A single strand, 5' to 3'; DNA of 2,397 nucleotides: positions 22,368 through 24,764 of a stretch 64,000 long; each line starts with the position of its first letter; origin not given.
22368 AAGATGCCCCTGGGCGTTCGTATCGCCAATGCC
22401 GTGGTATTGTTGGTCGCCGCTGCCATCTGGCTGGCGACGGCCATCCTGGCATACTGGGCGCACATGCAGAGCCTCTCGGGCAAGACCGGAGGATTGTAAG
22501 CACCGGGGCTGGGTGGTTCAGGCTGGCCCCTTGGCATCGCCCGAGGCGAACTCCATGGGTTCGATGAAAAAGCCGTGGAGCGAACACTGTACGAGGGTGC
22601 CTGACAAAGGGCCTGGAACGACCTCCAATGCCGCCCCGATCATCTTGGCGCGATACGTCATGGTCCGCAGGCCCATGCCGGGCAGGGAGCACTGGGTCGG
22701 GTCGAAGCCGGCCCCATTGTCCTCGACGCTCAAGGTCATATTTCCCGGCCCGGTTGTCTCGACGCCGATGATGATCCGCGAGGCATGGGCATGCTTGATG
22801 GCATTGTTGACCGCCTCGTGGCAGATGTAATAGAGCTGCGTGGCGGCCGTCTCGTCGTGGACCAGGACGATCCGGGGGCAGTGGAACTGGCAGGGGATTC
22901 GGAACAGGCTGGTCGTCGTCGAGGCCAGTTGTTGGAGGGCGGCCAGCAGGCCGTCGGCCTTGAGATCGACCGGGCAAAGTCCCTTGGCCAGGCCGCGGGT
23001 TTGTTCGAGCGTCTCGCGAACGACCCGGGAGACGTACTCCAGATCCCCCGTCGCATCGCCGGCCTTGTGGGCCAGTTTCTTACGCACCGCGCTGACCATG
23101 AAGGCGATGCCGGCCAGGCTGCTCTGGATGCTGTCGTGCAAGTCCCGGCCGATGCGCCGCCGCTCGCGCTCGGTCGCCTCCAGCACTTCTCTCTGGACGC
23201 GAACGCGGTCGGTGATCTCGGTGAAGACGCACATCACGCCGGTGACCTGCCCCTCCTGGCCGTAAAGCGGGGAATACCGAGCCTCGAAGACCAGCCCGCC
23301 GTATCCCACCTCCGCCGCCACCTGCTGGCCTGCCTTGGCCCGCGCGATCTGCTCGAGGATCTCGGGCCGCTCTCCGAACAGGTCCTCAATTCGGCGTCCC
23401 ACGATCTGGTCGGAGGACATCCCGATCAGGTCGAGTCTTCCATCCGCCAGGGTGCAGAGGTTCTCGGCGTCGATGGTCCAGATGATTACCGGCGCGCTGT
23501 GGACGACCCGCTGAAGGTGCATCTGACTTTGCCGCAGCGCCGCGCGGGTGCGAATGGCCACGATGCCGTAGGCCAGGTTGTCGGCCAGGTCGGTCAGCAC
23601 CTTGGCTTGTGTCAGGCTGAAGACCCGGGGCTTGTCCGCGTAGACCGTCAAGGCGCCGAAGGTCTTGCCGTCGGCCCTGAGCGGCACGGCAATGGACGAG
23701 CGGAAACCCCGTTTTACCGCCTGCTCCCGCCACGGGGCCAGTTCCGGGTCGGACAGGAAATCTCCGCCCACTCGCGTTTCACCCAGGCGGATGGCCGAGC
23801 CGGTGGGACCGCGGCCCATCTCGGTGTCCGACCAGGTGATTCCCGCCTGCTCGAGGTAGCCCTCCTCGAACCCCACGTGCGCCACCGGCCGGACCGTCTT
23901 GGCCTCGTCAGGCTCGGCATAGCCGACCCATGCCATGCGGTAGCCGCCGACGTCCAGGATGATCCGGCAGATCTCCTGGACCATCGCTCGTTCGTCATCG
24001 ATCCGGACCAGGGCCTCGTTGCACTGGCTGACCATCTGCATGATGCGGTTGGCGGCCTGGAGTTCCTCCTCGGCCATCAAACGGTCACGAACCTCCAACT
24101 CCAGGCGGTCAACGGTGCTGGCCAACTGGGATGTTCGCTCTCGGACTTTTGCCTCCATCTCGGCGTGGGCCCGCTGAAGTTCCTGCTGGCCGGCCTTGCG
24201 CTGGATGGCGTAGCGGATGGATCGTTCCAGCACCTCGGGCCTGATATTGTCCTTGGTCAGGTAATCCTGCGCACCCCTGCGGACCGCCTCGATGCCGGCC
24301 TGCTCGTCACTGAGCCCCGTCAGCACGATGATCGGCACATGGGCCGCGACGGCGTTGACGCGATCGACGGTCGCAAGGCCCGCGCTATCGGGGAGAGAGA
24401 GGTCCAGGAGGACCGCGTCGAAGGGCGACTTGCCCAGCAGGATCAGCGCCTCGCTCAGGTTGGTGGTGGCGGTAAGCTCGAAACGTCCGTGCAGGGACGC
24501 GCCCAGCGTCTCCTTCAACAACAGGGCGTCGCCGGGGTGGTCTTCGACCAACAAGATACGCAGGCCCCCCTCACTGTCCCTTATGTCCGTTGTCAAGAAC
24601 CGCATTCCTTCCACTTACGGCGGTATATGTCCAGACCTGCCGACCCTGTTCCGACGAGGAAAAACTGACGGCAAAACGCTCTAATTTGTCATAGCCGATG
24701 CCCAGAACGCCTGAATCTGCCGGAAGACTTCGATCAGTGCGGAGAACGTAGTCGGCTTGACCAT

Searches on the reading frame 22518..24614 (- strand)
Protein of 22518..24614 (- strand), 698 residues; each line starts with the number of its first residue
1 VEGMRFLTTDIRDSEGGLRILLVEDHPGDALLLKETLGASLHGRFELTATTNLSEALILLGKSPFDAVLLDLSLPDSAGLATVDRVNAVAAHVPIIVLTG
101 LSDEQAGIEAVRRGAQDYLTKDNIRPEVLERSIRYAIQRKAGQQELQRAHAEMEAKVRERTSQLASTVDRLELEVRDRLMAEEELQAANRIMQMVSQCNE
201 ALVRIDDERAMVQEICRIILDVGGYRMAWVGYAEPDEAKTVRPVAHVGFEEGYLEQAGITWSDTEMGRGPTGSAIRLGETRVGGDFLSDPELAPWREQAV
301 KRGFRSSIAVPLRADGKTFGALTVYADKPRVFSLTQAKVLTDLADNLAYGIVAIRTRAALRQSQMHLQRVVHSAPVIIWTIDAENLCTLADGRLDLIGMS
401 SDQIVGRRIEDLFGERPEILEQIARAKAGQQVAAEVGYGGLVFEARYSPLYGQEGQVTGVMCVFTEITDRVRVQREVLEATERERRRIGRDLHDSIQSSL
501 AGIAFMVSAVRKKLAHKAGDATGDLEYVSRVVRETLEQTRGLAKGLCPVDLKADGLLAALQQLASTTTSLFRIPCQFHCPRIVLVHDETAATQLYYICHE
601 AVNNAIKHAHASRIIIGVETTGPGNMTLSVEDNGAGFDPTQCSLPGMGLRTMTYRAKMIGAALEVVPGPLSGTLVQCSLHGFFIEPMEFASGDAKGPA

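Call 91: search_protein_families(library=pfam, proteins=[window:22518-24614:-], max_evalue=0.0001)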
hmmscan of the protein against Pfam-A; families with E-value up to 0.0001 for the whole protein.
window:22518-24614:- (698 aa): 9 families
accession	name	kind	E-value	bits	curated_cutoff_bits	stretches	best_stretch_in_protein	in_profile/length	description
PF13185.12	GAF_2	-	1.1e-18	68.1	28.6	1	207-348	3-132/136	GAF domain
PF00072.30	Response_reg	-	4e-18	66.1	30.2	1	20-129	1-107/111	Response regulator receiver domain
PF07730.19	HisKA_3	-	9.8e-13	48.9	24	1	484-550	1-67/68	Histidine kinase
PF01590.32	GAF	-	6.7e-12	46.5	22.4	1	210-348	4-130/133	GAF domain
PF02518.31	HATPase_c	-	1.3e-09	38.9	26.4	1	591-676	3-104/111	Histidine kinase-, DNA gyrase B-, and HSP90-like ATPase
PF08448.16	PAS_4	-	2.1e-09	38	23.1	1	374-472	4-110/110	PAS fold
PF00989.32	PAS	-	4.4e-06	27.1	22.6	1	366-467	2-113/113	PAS fold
PF13581.12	HATPase_c_2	-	2.3e-05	24.8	27.4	0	588-642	26-84/127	Histidine kinase-like ATPase domain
PF13426.13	PAS_9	-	3.1e-05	24.6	27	0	393-469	20-103/103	PAS domain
